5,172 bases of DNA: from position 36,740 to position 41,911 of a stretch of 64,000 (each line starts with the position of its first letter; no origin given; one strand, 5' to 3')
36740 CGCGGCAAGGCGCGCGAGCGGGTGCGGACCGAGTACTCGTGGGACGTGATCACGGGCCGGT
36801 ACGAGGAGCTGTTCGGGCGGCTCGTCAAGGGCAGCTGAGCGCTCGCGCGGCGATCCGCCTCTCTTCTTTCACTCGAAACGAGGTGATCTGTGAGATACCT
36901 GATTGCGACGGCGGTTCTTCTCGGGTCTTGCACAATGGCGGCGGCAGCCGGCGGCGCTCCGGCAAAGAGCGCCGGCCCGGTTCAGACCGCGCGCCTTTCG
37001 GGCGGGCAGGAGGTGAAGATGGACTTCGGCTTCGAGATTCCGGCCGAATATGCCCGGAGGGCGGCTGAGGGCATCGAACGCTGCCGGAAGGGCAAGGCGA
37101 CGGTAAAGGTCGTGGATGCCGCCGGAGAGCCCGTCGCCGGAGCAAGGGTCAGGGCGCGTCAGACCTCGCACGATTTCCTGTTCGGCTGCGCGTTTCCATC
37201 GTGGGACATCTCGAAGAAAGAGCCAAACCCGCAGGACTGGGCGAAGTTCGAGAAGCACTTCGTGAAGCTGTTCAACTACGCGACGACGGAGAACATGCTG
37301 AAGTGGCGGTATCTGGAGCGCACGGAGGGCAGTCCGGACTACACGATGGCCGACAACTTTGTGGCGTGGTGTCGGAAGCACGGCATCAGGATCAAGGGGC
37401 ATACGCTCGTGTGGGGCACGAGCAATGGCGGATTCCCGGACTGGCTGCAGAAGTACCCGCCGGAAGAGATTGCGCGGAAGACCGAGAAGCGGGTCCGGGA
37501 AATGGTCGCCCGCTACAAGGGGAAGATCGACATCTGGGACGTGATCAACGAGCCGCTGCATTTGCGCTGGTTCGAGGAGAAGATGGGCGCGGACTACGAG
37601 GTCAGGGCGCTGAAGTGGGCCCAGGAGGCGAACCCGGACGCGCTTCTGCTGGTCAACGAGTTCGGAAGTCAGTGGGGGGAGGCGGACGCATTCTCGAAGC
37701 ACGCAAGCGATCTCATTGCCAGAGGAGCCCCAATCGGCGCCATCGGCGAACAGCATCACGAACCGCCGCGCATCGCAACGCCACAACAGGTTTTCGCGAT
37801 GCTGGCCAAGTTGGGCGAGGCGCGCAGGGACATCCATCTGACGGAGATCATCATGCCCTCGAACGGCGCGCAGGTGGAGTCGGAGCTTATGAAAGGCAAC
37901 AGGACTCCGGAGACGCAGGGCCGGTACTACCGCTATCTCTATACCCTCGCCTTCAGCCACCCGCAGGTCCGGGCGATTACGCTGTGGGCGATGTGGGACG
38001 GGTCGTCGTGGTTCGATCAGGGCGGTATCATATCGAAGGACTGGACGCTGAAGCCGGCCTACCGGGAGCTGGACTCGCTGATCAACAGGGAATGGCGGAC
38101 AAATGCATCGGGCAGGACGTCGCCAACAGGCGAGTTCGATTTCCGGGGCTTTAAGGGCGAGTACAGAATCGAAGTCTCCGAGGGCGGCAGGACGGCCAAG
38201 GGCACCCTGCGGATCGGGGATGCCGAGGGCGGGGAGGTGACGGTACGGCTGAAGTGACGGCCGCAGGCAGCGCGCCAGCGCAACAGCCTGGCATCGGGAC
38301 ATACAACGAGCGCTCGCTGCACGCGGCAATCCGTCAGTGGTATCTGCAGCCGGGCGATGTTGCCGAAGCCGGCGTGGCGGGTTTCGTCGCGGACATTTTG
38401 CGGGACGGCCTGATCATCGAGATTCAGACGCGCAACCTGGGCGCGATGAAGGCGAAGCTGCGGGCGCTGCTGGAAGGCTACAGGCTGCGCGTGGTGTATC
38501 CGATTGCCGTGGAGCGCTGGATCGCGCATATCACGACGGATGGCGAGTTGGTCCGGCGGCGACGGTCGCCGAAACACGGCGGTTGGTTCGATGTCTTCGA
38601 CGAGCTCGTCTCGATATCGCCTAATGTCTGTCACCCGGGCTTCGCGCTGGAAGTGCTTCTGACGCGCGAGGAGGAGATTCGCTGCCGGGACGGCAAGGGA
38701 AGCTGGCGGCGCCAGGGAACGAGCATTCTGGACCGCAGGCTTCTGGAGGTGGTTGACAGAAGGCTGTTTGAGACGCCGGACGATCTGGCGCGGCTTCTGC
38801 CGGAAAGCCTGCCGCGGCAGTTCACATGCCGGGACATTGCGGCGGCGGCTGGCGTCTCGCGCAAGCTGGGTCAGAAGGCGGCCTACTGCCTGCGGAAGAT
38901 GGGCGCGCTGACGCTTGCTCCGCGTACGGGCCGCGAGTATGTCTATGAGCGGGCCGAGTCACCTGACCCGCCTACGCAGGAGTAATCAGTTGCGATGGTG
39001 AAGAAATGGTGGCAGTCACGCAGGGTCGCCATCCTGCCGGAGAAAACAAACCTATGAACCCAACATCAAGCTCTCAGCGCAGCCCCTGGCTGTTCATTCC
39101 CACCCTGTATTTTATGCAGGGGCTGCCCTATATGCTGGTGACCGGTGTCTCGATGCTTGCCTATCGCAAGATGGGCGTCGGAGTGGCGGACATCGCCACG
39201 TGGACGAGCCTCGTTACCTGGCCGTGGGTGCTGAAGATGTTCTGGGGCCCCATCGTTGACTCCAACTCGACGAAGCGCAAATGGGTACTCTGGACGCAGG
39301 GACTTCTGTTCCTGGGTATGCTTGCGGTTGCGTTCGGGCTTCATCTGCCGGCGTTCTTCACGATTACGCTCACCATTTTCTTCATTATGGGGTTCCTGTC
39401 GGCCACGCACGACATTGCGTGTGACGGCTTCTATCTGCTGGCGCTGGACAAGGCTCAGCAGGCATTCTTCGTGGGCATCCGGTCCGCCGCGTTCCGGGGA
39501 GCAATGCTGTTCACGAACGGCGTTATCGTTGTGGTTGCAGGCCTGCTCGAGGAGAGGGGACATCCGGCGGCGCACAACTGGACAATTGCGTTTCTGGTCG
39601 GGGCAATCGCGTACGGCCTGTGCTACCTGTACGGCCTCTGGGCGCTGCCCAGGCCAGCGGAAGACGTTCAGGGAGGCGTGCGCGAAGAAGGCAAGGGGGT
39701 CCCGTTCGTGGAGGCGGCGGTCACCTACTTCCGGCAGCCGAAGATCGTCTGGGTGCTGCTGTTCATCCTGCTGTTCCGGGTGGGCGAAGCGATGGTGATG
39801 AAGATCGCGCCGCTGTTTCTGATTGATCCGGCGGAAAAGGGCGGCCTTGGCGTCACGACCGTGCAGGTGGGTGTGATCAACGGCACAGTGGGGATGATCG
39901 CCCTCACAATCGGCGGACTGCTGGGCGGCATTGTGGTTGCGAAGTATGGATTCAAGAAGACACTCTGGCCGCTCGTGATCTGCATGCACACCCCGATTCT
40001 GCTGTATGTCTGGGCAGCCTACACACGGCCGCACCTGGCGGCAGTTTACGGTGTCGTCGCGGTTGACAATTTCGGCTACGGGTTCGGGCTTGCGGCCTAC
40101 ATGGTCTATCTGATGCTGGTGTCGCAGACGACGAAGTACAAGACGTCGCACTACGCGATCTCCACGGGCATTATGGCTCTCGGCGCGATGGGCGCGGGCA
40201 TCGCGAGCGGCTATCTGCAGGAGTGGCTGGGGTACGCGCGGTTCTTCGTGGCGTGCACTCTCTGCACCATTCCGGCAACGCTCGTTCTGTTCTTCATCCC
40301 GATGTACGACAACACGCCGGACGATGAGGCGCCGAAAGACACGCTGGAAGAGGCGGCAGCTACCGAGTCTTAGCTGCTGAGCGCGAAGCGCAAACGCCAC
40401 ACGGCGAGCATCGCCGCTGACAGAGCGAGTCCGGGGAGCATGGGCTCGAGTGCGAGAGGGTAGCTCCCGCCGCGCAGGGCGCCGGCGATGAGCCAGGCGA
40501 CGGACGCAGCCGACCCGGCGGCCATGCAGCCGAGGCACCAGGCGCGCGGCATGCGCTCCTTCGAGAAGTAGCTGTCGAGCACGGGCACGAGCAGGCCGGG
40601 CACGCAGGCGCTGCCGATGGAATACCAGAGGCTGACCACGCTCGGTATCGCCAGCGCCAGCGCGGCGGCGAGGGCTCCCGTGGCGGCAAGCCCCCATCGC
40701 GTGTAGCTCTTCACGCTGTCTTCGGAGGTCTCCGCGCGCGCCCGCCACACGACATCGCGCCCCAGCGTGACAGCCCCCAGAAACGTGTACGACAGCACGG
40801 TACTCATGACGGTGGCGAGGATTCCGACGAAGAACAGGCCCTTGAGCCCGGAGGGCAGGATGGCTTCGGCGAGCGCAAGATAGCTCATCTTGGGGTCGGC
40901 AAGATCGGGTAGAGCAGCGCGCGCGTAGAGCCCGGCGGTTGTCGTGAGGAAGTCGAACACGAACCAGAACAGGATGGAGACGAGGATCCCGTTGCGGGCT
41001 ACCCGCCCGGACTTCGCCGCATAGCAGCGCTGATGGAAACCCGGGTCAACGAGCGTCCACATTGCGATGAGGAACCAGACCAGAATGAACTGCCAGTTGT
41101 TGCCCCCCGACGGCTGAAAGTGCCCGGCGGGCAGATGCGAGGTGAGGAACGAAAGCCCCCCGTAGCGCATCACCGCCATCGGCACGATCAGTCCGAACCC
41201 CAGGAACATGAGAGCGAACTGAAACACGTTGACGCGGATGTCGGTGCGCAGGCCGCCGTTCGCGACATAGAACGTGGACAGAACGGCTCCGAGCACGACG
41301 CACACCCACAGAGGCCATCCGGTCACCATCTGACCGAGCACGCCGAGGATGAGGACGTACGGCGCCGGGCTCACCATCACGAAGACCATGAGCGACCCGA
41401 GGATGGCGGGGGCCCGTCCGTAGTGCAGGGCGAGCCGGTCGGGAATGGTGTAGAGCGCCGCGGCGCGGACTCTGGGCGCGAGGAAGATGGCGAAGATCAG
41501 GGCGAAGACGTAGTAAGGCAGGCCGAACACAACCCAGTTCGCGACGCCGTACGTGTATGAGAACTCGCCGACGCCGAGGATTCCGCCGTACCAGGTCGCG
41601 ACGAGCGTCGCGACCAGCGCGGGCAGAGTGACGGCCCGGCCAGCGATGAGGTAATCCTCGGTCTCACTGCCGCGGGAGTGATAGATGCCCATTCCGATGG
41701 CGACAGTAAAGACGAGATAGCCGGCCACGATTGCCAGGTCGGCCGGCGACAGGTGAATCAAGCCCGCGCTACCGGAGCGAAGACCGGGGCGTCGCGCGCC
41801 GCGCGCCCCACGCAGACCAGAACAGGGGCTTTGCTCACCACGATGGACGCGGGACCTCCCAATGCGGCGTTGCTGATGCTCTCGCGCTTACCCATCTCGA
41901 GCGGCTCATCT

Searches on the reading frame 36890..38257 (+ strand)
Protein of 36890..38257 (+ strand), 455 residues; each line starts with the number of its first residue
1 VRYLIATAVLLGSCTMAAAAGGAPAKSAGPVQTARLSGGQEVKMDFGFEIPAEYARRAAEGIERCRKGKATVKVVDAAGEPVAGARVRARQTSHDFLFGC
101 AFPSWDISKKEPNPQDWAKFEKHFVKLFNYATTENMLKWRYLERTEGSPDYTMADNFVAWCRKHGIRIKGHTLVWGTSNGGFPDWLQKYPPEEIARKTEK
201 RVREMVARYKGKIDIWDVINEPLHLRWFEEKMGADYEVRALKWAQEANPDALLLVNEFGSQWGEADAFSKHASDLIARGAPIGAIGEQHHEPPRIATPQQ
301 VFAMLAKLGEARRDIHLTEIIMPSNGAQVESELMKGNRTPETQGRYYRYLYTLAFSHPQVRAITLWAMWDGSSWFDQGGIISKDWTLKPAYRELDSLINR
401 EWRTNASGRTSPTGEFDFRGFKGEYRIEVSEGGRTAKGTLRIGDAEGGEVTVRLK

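Call 35: search_protein_families(library=pfam, proteins=[window:36890-38257:+])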
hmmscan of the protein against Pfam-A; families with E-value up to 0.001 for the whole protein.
window:36890-38257:+ (455 aa): 3 families
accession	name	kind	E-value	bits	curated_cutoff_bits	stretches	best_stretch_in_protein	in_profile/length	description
PF00331.26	Glyco_hydro_10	-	2.9e-48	165.2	22.1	1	94-392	8-306/311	Glycosyl hydrolase family 10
PF13620.12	CarboxypepD_reg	-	4.8e-06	27.3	32.3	0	72-92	4-24/82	Carboxypeptidase regulatory-like domain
PF02449.21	Glyco_hydro_42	-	0.00047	20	21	1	135-208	30-98/376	Beta-galactosidase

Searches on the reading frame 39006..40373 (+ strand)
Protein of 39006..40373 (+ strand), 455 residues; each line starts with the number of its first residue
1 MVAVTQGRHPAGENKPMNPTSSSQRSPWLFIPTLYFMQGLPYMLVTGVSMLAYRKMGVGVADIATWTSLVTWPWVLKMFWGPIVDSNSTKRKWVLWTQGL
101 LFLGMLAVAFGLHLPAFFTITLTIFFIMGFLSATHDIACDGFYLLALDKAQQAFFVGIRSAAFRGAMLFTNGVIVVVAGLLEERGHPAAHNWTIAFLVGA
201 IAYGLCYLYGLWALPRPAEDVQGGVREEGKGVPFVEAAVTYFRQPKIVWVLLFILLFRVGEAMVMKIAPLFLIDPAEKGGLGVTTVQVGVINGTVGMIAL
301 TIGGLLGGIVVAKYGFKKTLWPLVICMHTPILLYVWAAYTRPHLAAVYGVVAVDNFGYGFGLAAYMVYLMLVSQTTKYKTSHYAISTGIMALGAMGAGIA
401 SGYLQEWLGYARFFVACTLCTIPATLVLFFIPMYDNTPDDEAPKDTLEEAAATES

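Call 35: search_protein_families(library=pfam, proteins=[window:39006-40373:+])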
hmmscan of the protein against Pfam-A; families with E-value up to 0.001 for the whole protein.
window:39006-40373:+ (455 aa): 3 families
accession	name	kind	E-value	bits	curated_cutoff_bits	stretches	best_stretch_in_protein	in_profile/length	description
PF07690.21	MFS_1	-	1.2e-17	64.3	33.4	1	40-373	10-323/347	Major Facilitator Superfamily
PF13000.13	Acatn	-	1.8e-06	27.2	23.7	1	33-152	7-152/546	Acetyl-coenzyme A transporter 1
PF13347.12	MFS_2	-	0.00011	21.4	27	1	165-361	146-331/427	MFS/sugar transport protein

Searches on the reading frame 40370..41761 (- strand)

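Call 35: search_protein_families(library=pfam, proteins=[window:40370-41761:-])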
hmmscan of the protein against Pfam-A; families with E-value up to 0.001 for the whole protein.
window:40370-41761:- (463 aa): 1 family
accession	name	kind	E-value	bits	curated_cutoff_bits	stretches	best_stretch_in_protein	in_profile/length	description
PF00474.23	SSF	-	3.3e-24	85.9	22.8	1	37-375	1-364/406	Sodium:solute symporter family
